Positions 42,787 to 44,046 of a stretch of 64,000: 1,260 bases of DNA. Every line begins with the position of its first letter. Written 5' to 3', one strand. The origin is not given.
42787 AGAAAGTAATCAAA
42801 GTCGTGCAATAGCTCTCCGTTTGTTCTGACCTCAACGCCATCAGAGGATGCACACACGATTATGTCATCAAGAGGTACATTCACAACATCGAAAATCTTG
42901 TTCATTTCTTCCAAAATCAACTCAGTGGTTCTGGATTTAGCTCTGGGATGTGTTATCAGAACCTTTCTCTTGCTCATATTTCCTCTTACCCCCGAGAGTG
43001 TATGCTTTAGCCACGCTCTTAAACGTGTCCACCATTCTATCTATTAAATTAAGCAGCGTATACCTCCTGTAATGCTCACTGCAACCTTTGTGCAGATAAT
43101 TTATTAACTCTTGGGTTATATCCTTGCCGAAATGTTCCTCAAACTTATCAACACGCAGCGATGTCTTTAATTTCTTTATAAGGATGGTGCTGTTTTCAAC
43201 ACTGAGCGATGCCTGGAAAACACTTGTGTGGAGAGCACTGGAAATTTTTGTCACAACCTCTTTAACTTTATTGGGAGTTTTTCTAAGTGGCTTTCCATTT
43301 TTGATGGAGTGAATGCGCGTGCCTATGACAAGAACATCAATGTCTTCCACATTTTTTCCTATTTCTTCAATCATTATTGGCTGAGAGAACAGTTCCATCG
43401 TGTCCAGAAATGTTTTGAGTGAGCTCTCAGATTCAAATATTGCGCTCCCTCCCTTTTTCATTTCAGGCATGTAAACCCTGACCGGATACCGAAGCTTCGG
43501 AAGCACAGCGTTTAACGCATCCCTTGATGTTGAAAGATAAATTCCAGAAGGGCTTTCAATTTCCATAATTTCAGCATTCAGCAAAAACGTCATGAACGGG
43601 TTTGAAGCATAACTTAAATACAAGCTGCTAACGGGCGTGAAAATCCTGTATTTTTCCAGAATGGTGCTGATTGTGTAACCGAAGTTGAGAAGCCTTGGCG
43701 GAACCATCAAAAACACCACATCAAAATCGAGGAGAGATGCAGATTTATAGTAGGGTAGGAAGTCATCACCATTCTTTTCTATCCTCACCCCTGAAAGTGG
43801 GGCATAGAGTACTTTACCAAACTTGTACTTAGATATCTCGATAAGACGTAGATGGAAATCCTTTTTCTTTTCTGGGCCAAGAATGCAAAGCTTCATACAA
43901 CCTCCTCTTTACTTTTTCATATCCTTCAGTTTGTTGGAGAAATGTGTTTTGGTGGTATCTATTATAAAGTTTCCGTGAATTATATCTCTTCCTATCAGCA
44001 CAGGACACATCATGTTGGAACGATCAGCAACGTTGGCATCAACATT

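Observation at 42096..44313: Three-gene module: RimK-like ATP-grasp ligase, divergent ATP-grasp paralogue and retropepsin-like aspartic protease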

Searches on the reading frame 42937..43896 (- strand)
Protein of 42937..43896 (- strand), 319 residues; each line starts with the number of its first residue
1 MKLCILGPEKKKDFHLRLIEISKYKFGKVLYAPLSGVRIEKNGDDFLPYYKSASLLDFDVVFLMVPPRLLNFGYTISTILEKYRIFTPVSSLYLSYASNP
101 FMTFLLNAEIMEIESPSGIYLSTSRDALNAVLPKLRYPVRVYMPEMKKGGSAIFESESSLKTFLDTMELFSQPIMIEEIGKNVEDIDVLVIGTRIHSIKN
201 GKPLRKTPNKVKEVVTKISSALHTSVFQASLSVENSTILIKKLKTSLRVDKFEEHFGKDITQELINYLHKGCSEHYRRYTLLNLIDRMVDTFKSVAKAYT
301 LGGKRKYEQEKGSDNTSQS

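Call 3: search_protein_families(library=pfam, proteins=[window:42937-43896:-], max_evalue=0.1)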
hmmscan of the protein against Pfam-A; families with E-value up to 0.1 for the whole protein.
window:42937-43896:- (319 aa): 0 families

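Call 4: search_protein_families(library=ncbifam, proteins=[window:42937-43896:-], max_evalue=0.1)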
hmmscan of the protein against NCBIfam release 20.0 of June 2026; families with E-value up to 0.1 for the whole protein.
window:42937-43896:- (319 aa): 0 families

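Call 5: find_homologous_proteins(query=window:42937-43896:-)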
Query window:42937-43896:- (319 aa): 7 proteins with E <= 0.001 among 2720 candidates.
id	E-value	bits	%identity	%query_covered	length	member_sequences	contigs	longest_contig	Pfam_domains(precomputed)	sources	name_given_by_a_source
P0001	1.2e-204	696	100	100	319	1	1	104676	-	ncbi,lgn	-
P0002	5.6e-98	346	53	95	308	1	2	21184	PF18030.8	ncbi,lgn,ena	-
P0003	6.3e-93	330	50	98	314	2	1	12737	PF18030.8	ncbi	-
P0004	3.1e-76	275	47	92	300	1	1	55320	PF18030.8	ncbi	-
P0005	5.4e-74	267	46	92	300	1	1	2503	PF18030.8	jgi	jgi:hypothetical protein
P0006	7.0e-74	267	44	92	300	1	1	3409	PF18030.8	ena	-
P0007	1.3e-65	240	42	92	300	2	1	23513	PF18030.8,PF08443.17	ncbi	-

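Call 7: find_encoding_contigs(protein=P0001, flank=10000, max_places=3)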
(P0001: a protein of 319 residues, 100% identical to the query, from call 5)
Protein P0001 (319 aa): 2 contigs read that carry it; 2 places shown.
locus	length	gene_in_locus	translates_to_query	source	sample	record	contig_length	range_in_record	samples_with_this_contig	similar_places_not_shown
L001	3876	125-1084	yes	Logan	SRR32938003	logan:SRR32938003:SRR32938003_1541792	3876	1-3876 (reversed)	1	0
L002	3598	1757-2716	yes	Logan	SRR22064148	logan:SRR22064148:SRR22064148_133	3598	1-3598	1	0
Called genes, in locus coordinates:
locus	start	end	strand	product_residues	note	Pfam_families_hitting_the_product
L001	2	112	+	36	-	?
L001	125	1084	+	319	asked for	-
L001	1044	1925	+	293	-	PF14397:ATPgrasp_ST, PF02655:ATP-grasp_3, PF02786:CPSase_L_D2 (weak), PF08443:RimK, PF02222:ATP-grasp, PF02955:GSH-S_ATP, PF07478:Dala_Dala_lig_C, PF14398:ATPgrasp_YheCD (weak), +2 more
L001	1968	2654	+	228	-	PF01904:DUF72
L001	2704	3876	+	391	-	?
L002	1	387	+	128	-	PF01986:DUF123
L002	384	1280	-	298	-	PF04055:Radical_SAM, PF13353:Fer4_12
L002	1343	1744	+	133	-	PF13650:Asp_protease_2, PF13975:gag-asp_proteas, PF05618:RimB-like (weak)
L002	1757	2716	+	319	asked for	-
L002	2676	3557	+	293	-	PF14397:ATPgrasp_ST, PF02655:ATP-grasp_3, PF02786:CPSase_L_D2 (weak), PF08443:RimK, PF02222:ATP-grasp, PF02955:GSH-S_ATP, PF07478:Dala_Dala_lig_C, PF14398:ATPgrasp_YheCD (weak), +2 more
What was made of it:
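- Checked: Identical 319-aa products appear in two independent read-set assemblies (call 7), so the long C-terminus and the overlap are not assembly errors.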

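Call 8: find_encoding_contigs(protein=P0002, flank=10000, max_places=3)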
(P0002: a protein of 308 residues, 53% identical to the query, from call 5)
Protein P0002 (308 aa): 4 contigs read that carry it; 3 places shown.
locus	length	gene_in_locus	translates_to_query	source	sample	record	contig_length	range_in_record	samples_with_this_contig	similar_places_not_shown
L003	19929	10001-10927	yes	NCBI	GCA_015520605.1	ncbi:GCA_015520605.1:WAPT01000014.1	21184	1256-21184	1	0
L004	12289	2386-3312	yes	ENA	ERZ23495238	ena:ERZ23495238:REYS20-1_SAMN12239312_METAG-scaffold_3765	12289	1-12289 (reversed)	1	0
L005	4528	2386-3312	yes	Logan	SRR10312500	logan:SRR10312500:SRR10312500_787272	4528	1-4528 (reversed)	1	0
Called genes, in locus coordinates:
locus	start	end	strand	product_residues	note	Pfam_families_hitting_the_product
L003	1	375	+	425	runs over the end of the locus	PF13173:AAA_14, PF13635:DUF4143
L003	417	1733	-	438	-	-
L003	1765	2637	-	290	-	PF01966:HD (weak)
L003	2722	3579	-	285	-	PF01040:UbiA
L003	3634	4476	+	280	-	PF01261:AP_endonuc_2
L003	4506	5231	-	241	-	-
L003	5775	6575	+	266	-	PF04055:Radical_SAM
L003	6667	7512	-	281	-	-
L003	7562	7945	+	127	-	PF01986:DUF123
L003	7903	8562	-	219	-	PF00702:Hydrolase, PF13344:Hydrolase_6 (faint), PF13419:HAD_2, PF13242:Hydrolase_like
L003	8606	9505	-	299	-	PF04055:Radical_SAM, PF13353:Fer4_12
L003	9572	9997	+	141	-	PF13650:Asp_protease_2, PF13975:gag-asp_proteas, PF05618:RimB-like (weak)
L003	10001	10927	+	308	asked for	PF18030:Rimk_N (weak)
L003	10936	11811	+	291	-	PF14397:ATPgrasp_ST (weak), PF02655:ATP-grasp_3, PF08443:RimK, PF02222:ATP-grasp, PF02955:GSH-S_ATP, PF07478:Dala_Dala_lig_C, PF14398:ATPgrasp_YheCD, PF14397:ATPgrasp_ST (weak), +2 more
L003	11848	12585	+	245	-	PF01904:DUF72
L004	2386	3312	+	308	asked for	PF18030:Rimk_N (weak)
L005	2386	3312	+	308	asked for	PF18030:Rimk_N (weak)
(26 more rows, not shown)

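Call 9: find_encoding_contigs(protein=P0004, flank=10000, max_places=3)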
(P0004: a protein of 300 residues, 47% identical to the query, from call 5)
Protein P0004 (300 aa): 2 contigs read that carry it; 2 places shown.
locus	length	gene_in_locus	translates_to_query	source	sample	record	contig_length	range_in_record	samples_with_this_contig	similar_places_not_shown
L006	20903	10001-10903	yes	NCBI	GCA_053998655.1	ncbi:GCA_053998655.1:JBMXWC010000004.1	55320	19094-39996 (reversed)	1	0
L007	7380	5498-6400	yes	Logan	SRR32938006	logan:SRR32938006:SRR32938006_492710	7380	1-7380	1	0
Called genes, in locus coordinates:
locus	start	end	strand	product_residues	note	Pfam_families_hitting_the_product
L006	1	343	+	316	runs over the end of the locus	PF22082:TtuA_LIM_N, PF03054:tRNA_Me_trans, PF01171:ATP_bind_3, PF16503:zn-ribbon_14 (weak)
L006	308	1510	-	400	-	PF00899:ThiF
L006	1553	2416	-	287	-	-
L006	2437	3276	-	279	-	PF01040:UbiA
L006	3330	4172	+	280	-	PF01261:AP_endonuc_2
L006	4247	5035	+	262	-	PF04055:Radical_SAM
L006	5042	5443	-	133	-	PF05168:HEPN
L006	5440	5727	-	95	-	PF01909:NTP_transf_2, PF22600:MTPAP-like_central (weak), PF18765:Polbeta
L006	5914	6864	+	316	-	PF00657:Lipase_GDSL, PF13472:Lipase_GDSL_2, PF04311:DUF459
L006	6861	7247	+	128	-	PF01986:DUF123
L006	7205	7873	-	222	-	PF00702:Hydrolase, PF13344:Hydrolase_6 (faint), PF13419:HAD_2, PF13242:Hydrolase_like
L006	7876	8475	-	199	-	PF01966:HD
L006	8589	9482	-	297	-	PF04055:Radical_SAM, PF13353:Fer4_12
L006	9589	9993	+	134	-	PF13650:Asp_protease_2, PF13975:gag-asp_proteas, PF05618:RimB-like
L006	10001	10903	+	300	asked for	PF18030:Rimk_N (weak)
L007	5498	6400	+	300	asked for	PF18030:Rimk_N (weak)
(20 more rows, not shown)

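Call 14: search_solved_structures(query=A1, max_evalue=10, show_alignments=2)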
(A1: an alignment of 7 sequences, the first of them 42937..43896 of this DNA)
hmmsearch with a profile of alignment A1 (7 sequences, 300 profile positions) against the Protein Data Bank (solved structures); distinct sequences matched with E-value up to 10: 10.
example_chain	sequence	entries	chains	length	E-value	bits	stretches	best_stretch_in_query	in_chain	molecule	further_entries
5zct_A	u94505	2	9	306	4.5e-07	32.9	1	48-277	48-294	Ribosomal protein S6--L-glutamate ligase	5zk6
4iwx_A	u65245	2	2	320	5.8e-07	32.6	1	48-277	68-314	Ribosomal protein S6 modification protein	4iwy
7qyr_A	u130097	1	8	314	1.2e-06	31.5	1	48-279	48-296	Probable alpha-L-glutamate ligase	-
7qys_A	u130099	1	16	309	1.4e-06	31.3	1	49-279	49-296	Probable alpha-L-glutamate ligase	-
5xy3_G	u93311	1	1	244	0.1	15.4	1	234-272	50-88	Ribosomal protein L7Ae, putative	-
6vrb_C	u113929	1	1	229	0.36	13.5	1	243-289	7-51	AcrVIA1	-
5yew_A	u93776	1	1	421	0.94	12.2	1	182-257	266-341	Mitofusin-1,Mitofusin-1 fusion protein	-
5gnr_A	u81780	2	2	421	1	12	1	182-257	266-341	Mitofusin-1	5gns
5gnt_A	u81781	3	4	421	1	12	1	182-257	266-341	Mitofusin-1 | Mitofusin-1,Mitofusin-1 fusion protein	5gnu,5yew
3lq1_A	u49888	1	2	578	1.3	11.7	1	5-77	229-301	2-succinyl-5-enolpyruvyl-6-hydroxy-3-cyclohexene-1-carboxylate synthase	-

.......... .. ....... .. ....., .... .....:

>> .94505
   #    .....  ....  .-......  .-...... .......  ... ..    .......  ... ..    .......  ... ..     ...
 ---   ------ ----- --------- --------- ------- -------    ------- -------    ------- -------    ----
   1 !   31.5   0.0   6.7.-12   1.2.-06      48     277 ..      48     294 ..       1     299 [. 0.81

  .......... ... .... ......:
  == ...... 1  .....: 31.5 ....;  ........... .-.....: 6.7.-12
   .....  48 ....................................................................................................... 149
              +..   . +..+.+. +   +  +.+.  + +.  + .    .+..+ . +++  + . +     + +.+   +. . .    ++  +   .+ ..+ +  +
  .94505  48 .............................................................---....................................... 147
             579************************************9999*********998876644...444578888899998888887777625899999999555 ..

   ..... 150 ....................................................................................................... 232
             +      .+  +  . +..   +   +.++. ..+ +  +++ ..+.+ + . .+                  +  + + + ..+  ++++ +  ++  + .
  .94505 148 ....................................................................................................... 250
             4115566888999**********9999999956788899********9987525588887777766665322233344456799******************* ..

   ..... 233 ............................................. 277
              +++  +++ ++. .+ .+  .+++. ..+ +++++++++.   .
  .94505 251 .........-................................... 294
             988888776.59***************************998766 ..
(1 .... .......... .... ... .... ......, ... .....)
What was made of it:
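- On RimK family: the 319-aa paralogue: Profile against PDB RimK gives E 4.5e-7 over nearly the full length (call 14).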

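Call 29: predict_structure(alignment_id=A1)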
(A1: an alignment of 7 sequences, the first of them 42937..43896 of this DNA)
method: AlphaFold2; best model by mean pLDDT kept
length: 319 residues; sequences in the alignment: 7
mean_pLDDT: 65.5   pTM: 0.48
mean pLDDT of the five models: 65.5, 57.7, 57.1, 55.2, 41.6
residues with pLDDT >= 90: 1; 70-90: 154; 50-70: 90; < 50: 74
segments of 3 or more residues with pLDDT < 50: 87-99, 113-116, 146-149, 168-171, 271-319
pLDDT, mean of each block of 10 residues (from residue 1): 78 70 76 81 80 83 61 66 57 41 60 53 64 80 55 82 67 66 80 85 83 82 70 77 65 76 62 33 35 40 45 43
secondary structure, 60 per line:
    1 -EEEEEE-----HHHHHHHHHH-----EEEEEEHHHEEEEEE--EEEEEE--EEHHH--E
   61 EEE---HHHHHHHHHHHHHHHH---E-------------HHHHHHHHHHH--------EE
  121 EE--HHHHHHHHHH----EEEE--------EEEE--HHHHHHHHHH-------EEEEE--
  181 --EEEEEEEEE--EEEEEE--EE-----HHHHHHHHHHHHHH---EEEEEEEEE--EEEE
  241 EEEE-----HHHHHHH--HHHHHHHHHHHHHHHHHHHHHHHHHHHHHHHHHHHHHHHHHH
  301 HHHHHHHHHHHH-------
elements in order: E2-7 H13-22 E28-33 E37-42 E45-50 E60-63 H67-82 H100-110 E119-122 H125-134 E139-142 E151-154 H157-166 E174-178 E183-191 E194-199 H209-222 E226-234 E237-244 H250-256 H259-312
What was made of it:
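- On RimK family: the 319-aa paralogue: The model is only moderately confident, pLDDT 65.5 (call 29).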

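Call 39: find_related_loci(query=A3, collection=genome_contigs, flank=8000)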
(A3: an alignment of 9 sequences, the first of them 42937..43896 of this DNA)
Query A3 (319 aa) in genome_contigs; peptide patterns used: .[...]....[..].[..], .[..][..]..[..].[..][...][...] (x = any residue, [..] = any of these).
60 stretches matched a pattern; 24 encode a relative of the query (tblastn E <= 1e-3); 24 distinct loci.
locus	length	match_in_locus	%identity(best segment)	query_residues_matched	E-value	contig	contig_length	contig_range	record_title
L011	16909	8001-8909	53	1-304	4e-106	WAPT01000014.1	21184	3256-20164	MAG: Nanobdellati archaeon isolate S144_79_esom k151_321329, whole genome shotgun sequence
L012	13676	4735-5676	50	1-312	2e-100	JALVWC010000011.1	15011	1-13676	MAG: Nanobdellati archaeon isolate M10_metabat1_scaf2bin.076 M10_NODE_1861_length_15011_cov_2.113679, whole genome shotg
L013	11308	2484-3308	35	1-278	6e-50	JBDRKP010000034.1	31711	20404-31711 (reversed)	MAG: archaeon isolate MEGAHIT-group-1.727 k141_9939187, whole genome shotgun sequence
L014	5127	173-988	33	1-275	4e-44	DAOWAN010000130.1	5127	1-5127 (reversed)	MAG TPA_asm: Candidatus Nanohalarchaeota archaeon isolate CSMAG_1836 CSMAG_1836_k141_6381296_length_5127_cov_10.9679, wh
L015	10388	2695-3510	32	1-275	2e-43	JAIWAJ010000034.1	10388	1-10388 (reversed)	MAG: Methanosarcinales archaeon isolate SFP3_US_04_2 NODE_2010_length_10388_cov_2.321606, whole genome shotgun sequence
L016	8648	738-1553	33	1-276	2e-43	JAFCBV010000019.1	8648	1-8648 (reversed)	MAG: Candidatus Nanohalarchaeota archaeon isolate AB_03_Bin_104 AB_03_Bin_104_scaffold_10864, whole genome shotgun seque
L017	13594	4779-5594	32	1-276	5e-43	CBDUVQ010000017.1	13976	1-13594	MAG TPA_asm: uncultured archaeon isolate SRR21487742_binner13_Refined_61 genome assembly, contig: ERZ26661670.1964, whol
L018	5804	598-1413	32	1-275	5e-43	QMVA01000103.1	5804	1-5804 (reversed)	MAG: Candidatus Nanohalarchaeota archaeon isolate B72_G9 B72_Guay9_scaffold_24801, whole genome shotgun sequence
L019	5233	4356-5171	32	1-275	2e-43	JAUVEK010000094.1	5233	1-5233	MAG: Candidatus Nanohalarchaeota archaeon isolate CSMAG_321 CSMAG_321_k141_2130953_length_5233_cov_15.7871, whole genome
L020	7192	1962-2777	32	1-275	2e-42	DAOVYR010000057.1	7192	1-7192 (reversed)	MAG TPA_asm: Candidatus Nanohalarchaeota archaeon isolate CSMAG_1788 CSMAG_1788_k141_432233_length_7192_cov_30.6379, who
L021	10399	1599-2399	33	1-270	2e-41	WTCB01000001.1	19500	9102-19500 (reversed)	MAG: Candidatus Nanohaloarchaea archaeon isolate GLR72 c_000000254613, whole genome shotgun sequence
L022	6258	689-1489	32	1-270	8e-41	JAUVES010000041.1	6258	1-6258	MAG: Candidatus Nanohaloarchaea archaeon isolate CSMAG_329 CSMAG_329_k141_2169931_length_6258_cov_8.6145, whole genome s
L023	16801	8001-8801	32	1-270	1e-40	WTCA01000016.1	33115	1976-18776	MAG: archaeon isolate GLR71 c_000000258286, whole genome shotgun sequence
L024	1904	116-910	33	1-268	2e-41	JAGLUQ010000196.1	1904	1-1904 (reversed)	MAG: Candidatus Aenigmatarchaeota archaeon isolate RS_11_38 ZL20.bin.38.fa_196, whole genome shotgun sequence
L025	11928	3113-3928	32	1-276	1e-39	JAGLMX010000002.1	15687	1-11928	MAG: Candidatus Aenigmatarchaeota archaeon isolate RS_6_10 ROV157_6.bin.10.fa_2, whole genome shotgun sequence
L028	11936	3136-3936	32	1-270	8e-38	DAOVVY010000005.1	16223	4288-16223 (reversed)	MAG TPA_asm: Candidatus Nanohaloarchaea archaeon isolate CSMAG_1717 CSMAG_1717_k141_698555_length_16223_cov_9.9357, whol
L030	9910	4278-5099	25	1-276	7e-29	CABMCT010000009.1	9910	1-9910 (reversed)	uncultured archaeon isolate LFW-46 genome assembly, contig: LFW46_17, whole genome shotgun sequence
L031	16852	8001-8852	28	1-286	3e-22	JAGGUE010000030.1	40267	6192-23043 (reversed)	MAG: Candidatus Aenigmatarchaeota archaeon isolate AUK066 PB_MBMC_020_c_000000000004, whole genome shotgun sequence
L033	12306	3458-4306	24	3-269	1e-16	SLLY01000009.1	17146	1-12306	MAG: Candidatus Woesearchaeota archaeon isolate CSSed165cm_329 CSSed16-5cm-9071, whole genome shotgun sequence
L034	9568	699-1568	25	1-297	2e-14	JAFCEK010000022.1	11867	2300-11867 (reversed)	MAG: Candidatus Aenigmatarchaeota archaeon isolate Meg22_1214_Bin_103 Meg22_1214_Bin_103_scaffold_20012, whole genome sh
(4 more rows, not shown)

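Call 42: search_protein_families(library=pfam, proteins=[L033:2220-3068:+, L016:2478-3533:+, L016:3541-4185:-, L028:1546-3009:-, L031:7971-8876:+, L033:4325-5218:+, L034:681-1571:+, L030:4194-5126:+], max_evalue=0.01)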
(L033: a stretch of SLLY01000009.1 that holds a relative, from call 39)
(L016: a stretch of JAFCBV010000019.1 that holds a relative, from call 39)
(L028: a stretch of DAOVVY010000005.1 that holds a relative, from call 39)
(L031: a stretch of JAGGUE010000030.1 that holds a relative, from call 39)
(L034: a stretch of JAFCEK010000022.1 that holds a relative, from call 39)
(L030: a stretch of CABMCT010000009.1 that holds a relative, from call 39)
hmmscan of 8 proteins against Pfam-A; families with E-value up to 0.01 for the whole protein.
L033:2220-3068:+ (283 aa): 2 families
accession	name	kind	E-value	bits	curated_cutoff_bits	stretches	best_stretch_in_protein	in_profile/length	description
PF05552.17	MS_channel_1st_1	-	4.8e-08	33.2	22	2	28-67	10-49/50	Mechanosensitive ion channel, conserved TM helix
PF00924.24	MS_channel_2nd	-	1.8e-05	25.2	20.2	1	219-277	1-60/68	Mechanosensitive ion channel, beta-domain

L016:2478-3533:+ (352 aa): 1 family
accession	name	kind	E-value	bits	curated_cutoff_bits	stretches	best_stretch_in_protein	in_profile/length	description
PF24827.1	AstE_AspA_cat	-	6e-32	111.2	25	1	40-220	2-191/192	Succinylglutamate desuccinylase/Aspartoacylase catalytic domain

L016:3541-4185:- (215 aa): 1 family
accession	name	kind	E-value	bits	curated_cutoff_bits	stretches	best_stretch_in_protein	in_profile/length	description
PF01966.28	HD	-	3.6e-08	34.1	22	1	45-145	4-115/116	HD domain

L028:1546-3009:- (488 aa): 2 families
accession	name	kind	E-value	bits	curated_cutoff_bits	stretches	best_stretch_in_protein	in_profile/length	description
PF04208.19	MtrA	-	1.6e-41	142.3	25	1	60-207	11-156/173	Tetrahydromethanopterin S-methyltransferase, subunit A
PF00303.24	Thymidylat_synt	-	1.1e-14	54.6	24.3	1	358-487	87-213/266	Thymidylate synthase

L031:7971-8876:+ (302 aa): 4 families
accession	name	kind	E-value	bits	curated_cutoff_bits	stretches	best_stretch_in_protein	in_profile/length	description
PF08443.16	RimK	-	4.4e-11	43.2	21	1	101-276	2-188/188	RimK-like ATP-grasp domain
PF07478.18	Dala_Dala_lig_C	-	0.00063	19.7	24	1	123-193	22-94/204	D-ala D-ala ligase C-terminus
PF02222.28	ATP-grasp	-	0.001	19.2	27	1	111-181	4-77/179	ATP-grasp domain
PF18030.7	Rimk_N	-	0.0073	17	26.4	0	11-88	1-82/94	RimK PreATP-grasp domain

L033:4325-5218:+ (298 aa): 1 family
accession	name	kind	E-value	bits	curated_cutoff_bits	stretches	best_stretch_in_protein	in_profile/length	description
PF08443.16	RimK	-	6.6e-17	62.2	21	1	105-270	11-185/188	RimK-like ATP-grasp domain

L034:681-1571:+ (297 aa): 11 families
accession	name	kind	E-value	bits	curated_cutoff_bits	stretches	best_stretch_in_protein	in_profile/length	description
PF08443.16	RimK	-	9.2e-42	143.2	21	1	104-290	1-187/188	RimK-like ATP-grasp domain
PF02955.21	GSH-S_ATP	-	6.3e-12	45.7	23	1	121-276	12-171/175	Prokaryotic glutathione synthetase, ATP-grasp domain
PF18030.7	Rimk_N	-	8.1e-10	39.3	26.4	1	7-92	1-85/94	RimK PreATP-grasp domain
PF14397.11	ATPgrasp_ST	-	4.2e-07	29.9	31.4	1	99-180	14-104/278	Sugar-transfer associated ATP-grasp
PF02655.19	ATP-grasp_3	-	2.4e-06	28.2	23.2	1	104-267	1-154/160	ATP-grasp domain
PF02222.28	ATP-grasp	-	4.7e-06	26.8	27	1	114-191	3-81/179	ATP-grasp domain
PF07478.18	Dala_Dala_lig_C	-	2.9e-05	24.1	24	1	128-272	23-178/204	D-ala D-ala ligase C-terminus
PF02786.22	CPSase_L_D2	-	0.0027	17.7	19.8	1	119-190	14-93/211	Carbamoyl-phosphate synthase L chain, ATP binding domain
PF18211.6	Csm1_B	-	0.0048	17.2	26.4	0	131-185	23-76/94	Csm1 subunit domain B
PF14398.11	ATPgrasp_YheCD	-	0.0074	16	26.8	0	121-170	29-77/255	YheC/D like ATP-grasp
PF13549.11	ATP-grasp_5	-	0.008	16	27.6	0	114-151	19-56/221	ATP-grasp domain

L030:4194-5126:+ (311 aa): 2 families
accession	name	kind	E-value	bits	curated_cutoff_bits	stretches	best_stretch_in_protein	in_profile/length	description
PF08443.16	RimK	-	1.8e-07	31.4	21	1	138-273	12-167/188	RimK-like ATP-grasp domain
PF02222.28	ATP-grasp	-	0.0043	17.2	27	1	137-218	3-87/179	ATP-grasp domain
